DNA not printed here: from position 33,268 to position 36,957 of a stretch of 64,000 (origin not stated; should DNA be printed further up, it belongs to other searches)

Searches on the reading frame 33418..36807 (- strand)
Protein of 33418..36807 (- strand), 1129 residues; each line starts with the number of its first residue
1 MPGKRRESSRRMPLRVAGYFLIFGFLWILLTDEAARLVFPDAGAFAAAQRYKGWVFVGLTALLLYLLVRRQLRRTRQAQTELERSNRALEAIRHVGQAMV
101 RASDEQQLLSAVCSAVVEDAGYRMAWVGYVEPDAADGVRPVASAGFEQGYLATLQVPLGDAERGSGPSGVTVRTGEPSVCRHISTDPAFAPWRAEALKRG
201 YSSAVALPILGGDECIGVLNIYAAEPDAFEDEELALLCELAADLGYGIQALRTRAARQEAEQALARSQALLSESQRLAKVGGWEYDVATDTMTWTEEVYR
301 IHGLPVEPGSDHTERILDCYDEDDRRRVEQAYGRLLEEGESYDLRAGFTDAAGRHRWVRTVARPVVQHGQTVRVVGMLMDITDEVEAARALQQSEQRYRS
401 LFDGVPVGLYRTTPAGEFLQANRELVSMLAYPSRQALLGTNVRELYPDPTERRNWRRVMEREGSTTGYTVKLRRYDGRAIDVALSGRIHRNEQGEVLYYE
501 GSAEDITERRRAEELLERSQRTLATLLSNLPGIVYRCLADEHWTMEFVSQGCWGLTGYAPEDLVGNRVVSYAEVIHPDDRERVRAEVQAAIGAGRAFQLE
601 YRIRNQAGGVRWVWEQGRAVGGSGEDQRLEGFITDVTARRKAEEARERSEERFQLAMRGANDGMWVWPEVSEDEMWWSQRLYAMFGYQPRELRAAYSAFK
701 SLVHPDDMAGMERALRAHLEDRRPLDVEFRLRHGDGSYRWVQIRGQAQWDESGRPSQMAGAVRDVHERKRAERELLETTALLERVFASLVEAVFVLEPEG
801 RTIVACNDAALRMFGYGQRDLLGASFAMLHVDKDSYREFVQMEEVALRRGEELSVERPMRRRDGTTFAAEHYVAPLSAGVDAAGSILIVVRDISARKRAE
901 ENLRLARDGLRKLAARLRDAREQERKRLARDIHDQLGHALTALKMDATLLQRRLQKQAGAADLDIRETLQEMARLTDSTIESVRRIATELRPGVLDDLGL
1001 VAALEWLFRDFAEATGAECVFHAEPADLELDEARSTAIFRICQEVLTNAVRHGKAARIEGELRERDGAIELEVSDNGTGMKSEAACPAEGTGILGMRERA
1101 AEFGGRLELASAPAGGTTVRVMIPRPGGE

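Call 96: search_protein_families(library=pfam, proteins=[window:33418-36807:-], max_evalue=0.00001)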
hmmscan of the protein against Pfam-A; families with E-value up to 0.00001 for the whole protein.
window:33418-36807:- (1129 aa): 9 families
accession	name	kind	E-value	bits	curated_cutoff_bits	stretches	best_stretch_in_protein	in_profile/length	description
PF08447.18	PAS_3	-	9.7e-67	221.7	25.6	3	675-761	2-88/89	PAS fold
PF13426.13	PAS_9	-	2.5e-36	124.5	27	2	791-894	2-102/103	PAS domain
PF08448.16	PAS_4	-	8.5e-35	119.8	23.1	2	402-511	1-110/110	PAS fold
PF00989.32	PAS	-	2.4e-34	118.1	22.6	2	782-893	3-113/113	PAS fold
PF13185.12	GAF_2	-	8.1e-20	71.9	28.6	1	103-248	2-135/136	GAF domain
PF13188.13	PAS_8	-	1.2e-18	66.7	21.8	1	781-838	2-59/65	PAS domain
PF07730.19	HisKA_3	-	2.9e-15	57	24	1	924-995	1-68/68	Histidine kinase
PF02518.31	HATPase_c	-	3.3e-13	50.5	26.4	1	1036-1125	4-109/111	Histidine kinase-, DNA gyrase B-, and HSP90-like ATPase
PF01590.32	GAF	-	2.1e-12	48.2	22.4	1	104-245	1-130/133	GAF domain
